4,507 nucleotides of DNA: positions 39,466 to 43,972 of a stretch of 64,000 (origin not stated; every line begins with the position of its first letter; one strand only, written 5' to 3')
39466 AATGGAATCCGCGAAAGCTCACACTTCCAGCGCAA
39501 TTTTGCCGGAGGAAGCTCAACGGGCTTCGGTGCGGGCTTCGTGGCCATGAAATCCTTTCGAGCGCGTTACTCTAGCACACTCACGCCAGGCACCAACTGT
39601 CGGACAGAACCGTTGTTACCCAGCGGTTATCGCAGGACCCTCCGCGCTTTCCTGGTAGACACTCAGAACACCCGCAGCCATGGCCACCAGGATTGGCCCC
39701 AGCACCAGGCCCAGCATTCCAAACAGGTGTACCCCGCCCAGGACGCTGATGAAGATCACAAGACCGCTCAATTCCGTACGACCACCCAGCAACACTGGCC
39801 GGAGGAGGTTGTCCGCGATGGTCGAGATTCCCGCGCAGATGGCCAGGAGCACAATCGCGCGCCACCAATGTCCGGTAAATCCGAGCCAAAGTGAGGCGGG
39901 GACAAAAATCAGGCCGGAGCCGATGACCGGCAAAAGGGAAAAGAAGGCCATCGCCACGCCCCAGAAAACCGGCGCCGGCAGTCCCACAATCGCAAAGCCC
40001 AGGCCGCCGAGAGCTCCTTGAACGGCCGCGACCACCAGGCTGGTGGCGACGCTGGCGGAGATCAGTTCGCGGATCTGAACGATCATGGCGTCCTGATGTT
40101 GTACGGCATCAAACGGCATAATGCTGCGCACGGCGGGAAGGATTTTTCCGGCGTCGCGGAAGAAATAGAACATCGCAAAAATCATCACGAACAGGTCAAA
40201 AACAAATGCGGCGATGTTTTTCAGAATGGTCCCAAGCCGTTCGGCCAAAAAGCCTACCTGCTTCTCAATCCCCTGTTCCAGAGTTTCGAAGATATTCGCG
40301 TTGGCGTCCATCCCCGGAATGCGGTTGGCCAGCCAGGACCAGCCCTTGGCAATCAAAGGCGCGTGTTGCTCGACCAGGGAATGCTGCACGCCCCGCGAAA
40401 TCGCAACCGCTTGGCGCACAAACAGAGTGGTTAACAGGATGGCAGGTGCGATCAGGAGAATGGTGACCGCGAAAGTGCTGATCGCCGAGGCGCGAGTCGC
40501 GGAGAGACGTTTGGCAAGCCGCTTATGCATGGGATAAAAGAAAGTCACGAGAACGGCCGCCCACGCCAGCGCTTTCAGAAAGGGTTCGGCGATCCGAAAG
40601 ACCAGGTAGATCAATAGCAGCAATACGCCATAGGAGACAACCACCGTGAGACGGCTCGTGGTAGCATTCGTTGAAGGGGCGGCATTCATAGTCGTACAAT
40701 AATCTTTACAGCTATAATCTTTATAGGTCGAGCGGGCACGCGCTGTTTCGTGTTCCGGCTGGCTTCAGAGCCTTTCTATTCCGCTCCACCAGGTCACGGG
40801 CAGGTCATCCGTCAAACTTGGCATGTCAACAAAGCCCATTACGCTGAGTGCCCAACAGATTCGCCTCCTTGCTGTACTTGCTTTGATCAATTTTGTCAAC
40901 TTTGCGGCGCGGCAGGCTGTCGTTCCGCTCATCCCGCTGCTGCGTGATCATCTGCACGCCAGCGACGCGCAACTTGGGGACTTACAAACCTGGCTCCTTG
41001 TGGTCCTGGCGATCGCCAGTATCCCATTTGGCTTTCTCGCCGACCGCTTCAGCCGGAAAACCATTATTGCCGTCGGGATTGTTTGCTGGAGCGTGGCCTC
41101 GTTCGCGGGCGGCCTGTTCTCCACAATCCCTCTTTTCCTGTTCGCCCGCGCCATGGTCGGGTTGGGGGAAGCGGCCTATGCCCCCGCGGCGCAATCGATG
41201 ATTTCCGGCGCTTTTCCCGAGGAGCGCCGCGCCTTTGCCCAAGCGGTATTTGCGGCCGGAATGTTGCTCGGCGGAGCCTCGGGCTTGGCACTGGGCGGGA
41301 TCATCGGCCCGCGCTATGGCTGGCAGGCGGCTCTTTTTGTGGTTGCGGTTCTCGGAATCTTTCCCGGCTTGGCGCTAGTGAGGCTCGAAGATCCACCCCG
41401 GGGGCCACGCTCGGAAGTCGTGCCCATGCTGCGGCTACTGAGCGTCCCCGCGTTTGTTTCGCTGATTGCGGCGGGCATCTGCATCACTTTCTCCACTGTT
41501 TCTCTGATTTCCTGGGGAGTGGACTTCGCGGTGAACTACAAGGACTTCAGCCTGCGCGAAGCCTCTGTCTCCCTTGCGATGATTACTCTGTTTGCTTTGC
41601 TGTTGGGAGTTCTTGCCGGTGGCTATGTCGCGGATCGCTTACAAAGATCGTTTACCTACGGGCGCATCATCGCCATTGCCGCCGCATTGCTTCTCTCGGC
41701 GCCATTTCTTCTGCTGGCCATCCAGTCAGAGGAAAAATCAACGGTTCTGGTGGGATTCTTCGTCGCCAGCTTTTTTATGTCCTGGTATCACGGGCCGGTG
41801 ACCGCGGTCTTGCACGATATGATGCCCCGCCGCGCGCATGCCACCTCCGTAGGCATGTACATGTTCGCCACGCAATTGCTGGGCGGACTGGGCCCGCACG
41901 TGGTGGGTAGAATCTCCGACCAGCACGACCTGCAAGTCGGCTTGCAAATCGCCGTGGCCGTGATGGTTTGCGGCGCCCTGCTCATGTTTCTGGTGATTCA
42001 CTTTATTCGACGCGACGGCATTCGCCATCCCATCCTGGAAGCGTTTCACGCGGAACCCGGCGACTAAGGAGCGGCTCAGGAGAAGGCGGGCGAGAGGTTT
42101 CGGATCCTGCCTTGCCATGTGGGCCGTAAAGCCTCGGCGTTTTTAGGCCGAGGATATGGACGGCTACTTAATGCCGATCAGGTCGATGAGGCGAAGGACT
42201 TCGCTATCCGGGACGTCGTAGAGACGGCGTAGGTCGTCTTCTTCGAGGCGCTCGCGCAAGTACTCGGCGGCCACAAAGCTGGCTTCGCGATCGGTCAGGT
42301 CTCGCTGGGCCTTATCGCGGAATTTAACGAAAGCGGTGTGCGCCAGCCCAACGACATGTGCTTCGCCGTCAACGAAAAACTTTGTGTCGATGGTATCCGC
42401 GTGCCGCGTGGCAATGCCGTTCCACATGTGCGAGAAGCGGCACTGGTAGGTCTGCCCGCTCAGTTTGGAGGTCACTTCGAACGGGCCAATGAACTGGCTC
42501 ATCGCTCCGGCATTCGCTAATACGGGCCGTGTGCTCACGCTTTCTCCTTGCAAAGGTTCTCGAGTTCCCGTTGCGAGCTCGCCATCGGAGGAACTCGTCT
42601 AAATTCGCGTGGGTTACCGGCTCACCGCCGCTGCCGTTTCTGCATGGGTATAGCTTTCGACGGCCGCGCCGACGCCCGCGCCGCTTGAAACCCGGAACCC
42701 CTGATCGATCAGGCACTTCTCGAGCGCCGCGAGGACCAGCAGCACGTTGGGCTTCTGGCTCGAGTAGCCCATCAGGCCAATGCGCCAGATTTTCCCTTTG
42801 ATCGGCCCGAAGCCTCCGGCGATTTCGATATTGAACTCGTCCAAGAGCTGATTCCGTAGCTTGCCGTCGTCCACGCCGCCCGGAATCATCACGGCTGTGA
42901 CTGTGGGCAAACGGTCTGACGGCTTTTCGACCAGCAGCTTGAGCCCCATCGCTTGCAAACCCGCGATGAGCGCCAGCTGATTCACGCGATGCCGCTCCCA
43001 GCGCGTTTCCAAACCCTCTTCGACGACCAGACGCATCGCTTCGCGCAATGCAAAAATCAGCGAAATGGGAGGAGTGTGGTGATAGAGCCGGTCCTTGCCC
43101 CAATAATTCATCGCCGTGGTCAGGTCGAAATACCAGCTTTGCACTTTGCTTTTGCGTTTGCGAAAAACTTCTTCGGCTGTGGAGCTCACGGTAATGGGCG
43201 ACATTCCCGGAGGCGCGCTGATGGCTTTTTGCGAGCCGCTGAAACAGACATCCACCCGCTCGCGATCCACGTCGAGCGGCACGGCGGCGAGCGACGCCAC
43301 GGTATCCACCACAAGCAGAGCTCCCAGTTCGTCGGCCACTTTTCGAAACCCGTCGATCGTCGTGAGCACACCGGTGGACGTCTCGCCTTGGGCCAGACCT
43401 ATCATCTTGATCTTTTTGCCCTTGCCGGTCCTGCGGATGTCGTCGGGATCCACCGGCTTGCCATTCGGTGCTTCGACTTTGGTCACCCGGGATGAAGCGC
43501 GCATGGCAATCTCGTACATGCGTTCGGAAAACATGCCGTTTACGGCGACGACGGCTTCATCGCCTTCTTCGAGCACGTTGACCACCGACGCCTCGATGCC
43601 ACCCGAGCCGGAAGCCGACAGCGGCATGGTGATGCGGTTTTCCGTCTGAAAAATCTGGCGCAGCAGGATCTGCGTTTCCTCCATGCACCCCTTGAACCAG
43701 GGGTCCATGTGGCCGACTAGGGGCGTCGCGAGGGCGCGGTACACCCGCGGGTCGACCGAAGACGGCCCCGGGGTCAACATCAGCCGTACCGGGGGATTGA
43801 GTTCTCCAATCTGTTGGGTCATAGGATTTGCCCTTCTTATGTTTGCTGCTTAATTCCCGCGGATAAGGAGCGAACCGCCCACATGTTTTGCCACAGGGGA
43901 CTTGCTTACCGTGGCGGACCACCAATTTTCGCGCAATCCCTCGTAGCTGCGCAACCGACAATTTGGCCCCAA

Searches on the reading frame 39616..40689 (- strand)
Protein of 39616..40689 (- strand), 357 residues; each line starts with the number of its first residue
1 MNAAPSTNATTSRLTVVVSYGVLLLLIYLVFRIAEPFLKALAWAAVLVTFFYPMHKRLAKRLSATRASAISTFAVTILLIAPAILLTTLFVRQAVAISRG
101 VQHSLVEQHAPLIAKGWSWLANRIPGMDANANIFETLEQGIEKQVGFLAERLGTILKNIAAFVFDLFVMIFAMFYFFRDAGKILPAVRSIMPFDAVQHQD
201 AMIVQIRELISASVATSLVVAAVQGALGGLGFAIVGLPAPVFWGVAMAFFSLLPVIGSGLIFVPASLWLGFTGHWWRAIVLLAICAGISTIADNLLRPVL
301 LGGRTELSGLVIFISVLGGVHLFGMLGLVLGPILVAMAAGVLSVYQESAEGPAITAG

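Call 71: search_protein_families(library=pfam, proteins=[window:39616-40689:-], max_evalue=0.00001)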
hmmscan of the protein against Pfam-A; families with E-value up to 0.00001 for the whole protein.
window:39616-40689:- (357 aa): 1 family
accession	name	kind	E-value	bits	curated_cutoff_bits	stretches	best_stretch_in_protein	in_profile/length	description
PF01594.21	AI-2E_transport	-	7.5e-46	157.2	34.3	1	19-343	3-324/327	AI-2E family transporter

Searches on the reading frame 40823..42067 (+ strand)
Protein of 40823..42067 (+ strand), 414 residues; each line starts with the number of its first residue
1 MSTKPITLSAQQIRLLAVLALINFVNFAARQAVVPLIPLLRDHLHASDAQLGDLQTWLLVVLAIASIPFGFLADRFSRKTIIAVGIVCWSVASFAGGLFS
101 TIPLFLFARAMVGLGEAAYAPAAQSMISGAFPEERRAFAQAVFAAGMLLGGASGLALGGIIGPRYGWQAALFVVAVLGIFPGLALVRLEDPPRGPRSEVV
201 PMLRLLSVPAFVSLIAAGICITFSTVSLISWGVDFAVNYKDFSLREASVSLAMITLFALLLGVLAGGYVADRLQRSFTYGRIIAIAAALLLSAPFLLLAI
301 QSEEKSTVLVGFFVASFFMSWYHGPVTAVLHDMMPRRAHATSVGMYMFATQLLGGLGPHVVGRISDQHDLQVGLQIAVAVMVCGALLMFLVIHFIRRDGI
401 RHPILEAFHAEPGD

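Call 71: search_protein_families(library=pfam, proteins=[window:40823-42067:+], max_evalue=0.00001)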
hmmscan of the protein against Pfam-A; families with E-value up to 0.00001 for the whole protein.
window:40823-42067:+ (414 aa): 3 families
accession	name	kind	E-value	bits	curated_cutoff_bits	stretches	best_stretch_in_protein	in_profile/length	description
PF07690.21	MFS_1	-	4.9e-57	193.9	33.4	2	19-358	1-347/347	Major Facilitator Superfamily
PF00083.30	Sugar_tr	-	1.7e-06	27.7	22.3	1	50-193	47-196/452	Sugar (and other) transporter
PF03137.26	OATP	-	3.2e-06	26.2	25.8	0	202-295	286-379/545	Organic Anion Transporter Polypeptide (OATP) family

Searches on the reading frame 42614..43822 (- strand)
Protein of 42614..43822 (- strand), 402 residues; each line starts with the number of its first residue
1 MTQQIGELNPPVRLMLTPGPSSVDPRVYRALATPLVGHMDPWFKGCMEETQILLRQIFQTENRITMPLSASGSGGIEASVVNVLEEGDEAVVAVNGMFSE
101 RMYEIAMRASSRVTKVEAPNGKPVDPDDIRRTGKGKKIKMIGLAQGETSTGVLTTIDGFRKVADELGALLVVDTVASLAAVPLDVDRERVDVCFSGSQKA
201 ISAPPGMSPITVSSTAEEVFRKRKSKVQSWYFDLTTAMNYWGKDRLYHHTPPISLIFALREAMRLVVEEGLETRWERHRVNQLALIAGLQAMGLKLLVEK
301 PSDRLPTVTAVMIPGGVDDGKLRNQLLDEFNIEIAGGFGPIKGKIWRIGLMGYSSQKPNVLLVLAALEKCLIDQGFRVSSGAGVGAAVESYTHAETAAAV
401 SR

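Call 71: search_protein_families(library=pfam, proteins=[window:42614-43822:-], max_evalue=0.00001)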
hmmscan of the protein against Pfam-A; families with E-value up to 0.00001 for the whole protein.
window:42614-43822:- (402 aa): 1 family
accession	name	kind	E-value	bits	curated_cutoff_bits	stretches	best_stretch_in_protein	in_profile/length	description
PF00266.25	Aminotran_5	-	1.3e-23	84.1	21.5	1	45-337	43-338/371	Aminotransferase class-V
